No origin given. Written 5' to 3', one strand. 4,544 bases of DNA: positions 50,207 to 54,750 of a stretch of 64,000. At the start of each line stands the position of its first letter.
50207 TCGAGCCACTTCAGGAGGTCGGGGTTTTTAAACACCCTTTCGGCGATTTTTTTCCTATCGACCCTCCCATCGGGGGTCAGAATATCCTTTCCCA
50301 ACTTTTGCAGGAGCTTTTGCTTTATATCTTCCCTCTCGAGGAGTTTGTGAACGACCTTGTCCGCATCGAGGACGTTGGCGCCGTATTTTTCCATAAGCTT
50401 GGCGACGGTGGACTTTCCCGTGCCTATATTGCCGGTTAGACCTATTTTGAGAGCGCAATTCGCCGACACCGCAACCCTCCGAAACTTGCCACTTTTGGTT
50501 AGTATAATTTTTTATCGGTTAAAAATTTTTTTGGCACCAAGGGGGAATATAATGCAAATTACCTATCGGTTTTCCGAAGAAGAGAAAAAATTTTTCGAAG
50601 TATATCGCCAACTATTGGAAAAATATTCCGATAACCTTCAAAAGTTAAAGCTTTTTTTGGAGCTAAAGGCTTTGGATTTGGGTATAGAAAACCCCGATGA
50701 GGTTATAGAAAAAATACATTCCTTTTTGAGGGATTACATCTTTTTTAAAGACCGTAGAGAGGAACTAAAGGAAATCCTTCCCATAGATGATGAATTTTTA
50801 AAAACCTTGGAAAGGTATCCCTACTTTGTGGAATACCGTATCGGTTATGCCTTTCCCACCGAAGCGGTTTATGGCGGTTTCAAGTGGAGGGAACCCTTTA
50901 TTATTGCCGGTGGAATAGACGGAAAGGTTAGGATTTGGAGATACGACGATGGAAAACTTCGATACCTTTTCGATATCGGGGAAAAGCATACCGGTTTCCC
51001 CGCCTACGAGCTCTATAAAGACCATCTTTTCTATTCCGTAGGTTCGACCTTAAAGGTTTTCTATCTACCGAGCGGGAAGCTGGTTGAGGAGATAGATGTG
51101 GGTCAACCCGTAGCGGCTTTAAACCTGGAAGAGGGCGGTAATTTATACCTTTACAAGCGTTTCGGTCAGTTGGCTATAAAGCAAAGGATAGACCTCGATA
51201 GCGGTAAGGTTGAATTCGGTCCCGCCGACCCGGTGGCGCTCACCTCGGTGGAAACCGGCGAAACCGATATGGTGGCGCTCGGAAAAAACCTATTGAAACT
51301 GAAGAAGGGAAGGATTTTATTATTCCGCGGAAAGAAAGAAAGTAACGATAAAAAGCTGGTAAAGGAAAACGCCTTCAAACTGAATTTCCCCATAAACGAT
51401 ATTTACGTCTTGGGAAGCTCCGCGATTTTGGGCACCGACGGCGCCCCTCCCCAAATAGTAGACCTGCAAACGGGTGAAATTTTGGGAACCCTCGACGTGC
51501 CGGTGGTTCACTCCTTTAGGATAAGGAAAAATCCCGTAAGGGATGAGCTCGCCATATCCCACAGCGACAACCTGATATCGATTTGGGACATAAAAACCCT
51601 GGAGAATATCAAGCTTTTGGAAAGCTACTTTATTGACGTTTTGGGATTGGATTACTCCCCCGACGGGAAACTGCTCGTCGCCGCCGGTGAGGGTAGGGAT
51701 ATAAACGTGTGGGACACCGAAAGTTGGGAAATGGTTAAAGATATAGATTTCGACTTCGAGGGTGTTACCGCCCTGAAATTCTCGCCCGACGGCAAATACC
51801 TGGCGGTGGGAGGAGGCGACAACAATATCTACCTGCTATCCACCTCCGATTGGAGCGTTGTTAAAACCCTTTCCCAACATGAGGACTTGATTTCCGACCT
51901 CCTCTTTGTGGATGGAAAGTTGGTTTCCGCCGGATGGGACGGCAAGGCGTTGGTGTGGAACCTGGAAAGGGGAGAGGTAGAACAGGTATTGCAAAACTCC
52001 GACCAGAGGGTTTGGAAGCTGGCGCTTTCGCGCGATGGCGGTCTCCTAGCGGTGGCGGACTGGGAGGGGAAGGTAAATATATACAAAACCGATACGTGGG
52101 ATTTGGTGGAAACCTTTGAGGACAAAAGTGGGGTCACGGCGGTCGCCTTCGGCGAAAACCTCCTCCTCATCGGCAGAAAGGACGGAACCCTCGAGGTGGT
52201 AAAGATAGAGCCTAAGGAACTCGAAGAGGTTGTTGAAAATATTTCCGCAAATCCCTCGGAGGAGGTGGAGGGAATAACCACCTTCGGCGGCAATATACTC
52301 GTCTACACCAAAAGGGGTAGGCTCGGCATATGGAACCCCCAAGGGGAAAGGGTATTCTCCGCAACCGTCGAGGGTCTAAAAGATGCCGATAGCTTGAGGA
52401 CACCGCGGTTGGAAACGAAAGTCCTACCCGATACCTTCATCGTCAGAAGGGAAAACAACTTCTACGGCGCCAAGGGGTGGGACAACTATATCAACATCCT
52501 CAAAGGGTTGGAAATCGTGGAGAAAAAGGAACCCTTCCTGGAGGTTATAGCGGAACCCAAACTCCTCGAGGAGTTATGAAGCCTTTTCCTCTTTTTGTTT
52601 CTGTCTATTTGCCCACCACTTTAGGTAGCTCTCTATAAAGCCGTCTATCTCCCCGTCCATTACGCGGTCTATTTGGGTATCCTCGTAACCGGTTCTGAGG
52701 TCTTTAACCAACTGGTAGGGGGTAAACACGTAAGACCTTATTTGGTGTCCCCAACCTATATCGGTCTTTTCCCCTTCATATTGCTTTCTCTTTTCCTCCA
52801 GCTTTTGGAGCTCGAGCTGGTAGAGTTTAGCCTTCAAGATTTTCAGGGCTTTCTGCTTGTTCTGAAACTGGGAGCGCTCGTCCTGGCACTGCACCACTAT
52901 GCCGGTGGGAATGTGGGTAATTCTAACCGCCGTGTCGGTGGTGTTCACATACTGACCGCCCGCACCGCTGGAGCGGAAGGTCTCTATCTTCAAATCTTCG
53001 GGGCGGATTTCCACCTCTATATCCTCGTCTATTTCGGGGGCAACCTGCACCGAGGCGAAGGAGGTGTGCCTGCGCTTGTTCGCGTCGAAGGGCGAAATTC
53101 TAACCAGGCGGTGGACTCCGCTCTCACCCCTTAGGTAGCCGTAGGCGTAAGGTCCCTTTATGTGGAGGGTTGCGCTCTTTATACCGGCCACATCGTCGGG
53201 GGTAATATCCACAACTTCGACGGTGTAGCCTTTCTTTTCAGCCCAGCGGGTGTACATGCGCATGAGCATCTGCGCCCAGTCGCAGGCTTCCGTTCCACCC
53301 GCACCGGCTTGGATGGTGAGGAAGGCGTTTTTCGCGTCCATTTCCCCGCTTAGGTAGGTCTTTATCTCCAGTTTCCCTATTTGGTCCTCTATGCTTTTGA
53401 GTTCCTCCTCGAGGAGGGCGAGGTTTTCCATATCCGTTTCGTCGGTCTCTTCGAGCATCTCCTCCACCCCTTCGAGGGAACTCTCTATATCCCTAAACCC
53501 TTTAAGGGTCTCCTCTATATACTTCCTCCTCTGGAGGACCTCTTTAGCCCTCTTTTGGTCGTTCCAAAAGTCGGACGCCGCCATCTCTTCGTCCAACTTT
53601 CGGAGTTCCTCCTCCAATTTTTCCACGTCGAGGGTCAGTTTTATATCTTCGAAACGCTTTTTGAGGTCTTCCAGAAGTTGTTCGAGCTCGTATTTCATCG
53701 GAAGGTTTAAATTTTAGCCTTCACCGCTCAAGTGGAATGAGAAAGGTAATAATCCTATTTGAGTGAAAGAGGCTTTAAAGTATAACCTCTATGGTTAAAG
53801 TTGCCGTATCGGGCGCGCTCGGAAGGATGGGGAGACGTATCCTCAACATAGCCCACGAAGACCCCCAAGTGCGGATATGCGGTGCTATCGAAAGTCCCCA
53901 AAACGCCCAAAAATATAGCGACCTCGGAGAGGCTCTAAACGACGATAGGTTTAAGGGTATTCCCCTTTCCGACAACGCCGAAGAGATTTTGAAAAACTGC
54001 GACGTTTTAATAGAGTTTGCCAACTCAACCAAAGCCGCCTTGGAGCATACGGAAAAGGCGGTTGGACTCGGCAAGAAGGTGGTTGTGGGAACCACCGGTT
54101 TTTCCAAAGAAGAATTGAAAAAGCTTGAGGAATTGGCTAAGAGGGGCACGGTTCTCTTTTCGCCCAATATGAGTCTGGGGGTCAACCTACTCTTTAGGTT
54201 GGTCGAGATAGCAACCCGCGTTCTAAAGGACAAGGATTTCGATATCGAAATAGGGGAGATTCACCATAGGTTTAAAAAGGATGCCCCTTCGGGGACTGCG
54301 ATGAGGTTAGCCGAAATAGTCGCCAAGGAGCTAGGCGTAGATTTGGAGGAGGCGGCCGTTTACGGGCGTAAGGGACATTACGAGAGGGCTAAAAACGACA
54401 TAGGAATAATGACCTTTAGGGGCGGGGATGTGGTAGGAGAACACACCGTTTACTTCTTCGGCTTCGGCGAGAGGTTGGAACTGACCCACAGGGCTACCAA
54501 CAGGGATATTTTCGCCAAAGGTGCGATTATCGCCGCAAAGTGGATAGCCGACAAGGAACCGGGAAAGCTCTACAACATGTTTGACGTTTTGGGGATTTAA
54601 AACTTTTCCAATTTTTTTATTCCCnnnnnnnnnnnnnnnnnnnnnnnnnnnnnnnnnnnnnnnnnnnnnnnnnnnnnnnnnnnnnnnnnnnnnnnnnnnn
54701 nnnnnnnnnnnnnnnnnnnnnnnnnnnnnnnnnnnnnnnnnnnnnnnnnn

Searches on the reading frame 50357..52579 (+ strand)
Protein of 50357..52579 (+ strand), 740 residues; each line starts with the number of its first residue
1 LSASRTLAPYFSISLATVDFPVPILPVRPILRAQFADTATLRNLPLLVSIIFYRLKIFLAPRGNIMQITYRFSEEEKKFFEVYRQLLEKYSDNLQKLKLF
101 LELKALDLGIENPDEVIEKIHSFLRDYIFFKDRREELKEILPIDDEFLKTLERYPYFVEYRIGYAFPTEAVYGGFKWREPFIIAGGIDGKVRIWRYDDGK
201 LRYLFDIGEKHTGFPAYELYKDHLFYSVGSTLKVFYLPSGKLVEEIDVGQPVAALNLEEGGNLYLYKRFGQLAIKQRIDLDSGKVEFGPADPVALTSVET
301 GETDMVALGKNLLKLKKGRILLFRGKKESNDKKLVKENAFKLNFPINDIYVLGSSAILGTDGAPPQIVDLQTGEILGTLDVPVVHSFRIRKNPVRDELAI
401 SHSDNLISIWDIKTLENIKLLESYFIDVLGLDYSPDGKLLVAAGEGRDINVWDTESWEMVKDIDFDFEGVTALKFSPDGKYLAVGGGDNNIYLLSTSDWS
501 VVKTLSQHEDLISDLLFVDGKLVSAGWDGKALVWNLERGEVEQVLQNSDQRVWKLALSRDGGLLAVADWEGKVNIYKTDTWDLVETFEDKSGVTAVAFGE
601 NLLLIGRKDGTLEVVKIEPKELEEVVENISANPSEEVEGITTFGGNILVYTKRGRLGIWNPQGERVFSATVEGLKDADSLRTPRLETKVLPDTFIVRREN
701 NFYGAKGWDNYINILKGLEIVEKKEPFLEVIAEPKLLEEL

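Call 96: search_protein_families(library=pfam, proteins=[window:50357-52579:+], max_evalue=0.001)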
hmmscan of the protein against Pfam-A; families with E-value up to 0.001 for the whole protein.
window:50357-52579:+ (740 aa): 35 families (the best 25 are shown)
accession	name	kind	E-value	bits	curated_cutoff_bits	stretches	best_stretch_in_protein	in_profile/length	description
PF25174.1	Beta-prop_THOC3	-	3.1e-32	112.1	305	2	470-625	5-164/272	THOC3 beta-propeller domain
PF25173.1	Beta-prop_WDR3_1st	-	4e-29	102.1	154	3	469-577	73-183/184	WDR3 first beta-propeller domain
PF24814.1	WD40_Prp19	-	9.2e-26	91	320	2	398-518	150-269/281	Prp19 WD40 domain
PF24807.1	WD40_CDC20-Fz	-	1e-24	87.8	200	3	521-640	21-141/292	CDC20/Fizzy WD40 domain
PF00400.38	WD40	-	1.6e-24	85.7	27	1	469-493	13-37/39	WD domain, G-beta repeat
PF24817.1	WD40_WDHD1_1st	-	3.4e-23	82.7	109.9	1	470-612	89-246/291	WDHD1 first WD40 domain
PF23414.1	Beta-prop_EML_2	-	7.3e-23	81.7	90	2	397-547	12-164/266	Echinoderm microtubule-associated protein second beta-propeller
PF25175.1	Beta-prop_WDR5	-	2.7e-19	70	250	1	361-565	72-282/296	WDR5 beta-propeller domain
PF12894.13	ANAPC4_WD40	-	2.7e-19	69.6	22.9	2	458-515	27-86/91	Anaphase-promoting complex subunit 4 WD40 domain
PF24796.1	WDR55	-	4.4e-19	69.1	200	1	387-637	11-270/296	WDR55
PF25168.1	Beta-prop_WDR36-Utp21_2nd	-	9.5e-17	61.7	84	1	396-496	211-311/335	WDR36/Utp21 second beta-propeller domain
PF25172.1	Beta-prop_WDR3_2nd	-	8.9e-16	58.4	140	1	355-566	52-276/293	WDR3 second beta-propeller domain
PF25171.1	Beta-prop_WDR36-Utp21_1st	-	2.6e-15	57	80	2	438-550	122-236/266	WDR36/Utp21 first beta-propeller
PF23409.1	Beta-prop_EML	-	1.9e-12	47.7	88.2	1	403-580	39-229/267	Echinoderm microtubule-associated protein first beta-propeller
PF25391.1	WD40_Gbeta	-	2.6e-11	43.5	150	1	420-577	50-212/340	G protein beta WD-40 repeat protein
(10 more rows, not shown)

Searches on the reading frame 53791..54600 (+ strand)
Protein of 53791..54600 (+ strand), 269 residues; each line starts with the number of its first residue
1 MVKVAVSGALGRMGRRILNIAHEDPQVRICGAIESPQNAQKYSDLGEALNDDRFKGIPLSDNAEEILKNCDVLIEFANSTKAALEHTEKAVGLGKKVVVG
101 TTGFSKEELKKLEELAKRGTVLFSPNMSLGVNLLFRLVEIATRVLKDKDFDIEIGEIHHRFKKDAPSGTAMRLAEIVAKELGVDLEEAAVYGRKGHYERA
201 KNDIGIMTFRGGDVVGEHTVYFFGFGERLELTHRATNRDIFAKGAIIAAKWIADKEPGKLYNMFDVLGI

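Call 9: search_protein_families(library=pfam, proteins=[window:53791-54600:+], max_evalue=1)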
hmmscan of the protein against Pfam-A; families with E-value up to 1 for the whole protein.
window:53791-54600:+ (269 aa): 4 families
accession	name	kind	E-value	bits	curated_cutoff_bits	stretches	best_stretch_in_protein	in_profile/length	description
PF05173.19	DapB_C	-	3.1e-44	150.4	27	1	130-267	1-121/121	Dihydrodipicolinate reductase, C-terminus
PF01113.26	DapB_N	-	3e-31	108.5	25.6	1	2-127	1-124/124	Dihydrodipicolinate reductase, N-terminus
PF01118.30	Semialdhyde_dh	-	5e-07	30.6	26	1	3-98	1-94/121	Semialdehyde dehydrogenase, NAD binding domain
PF00044.30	Gp_dh_N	-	0.16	12.8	31.7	1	2-39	1-37/101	Glyceraldehyde 3-phosphate dehydrogenase, NAD binding domain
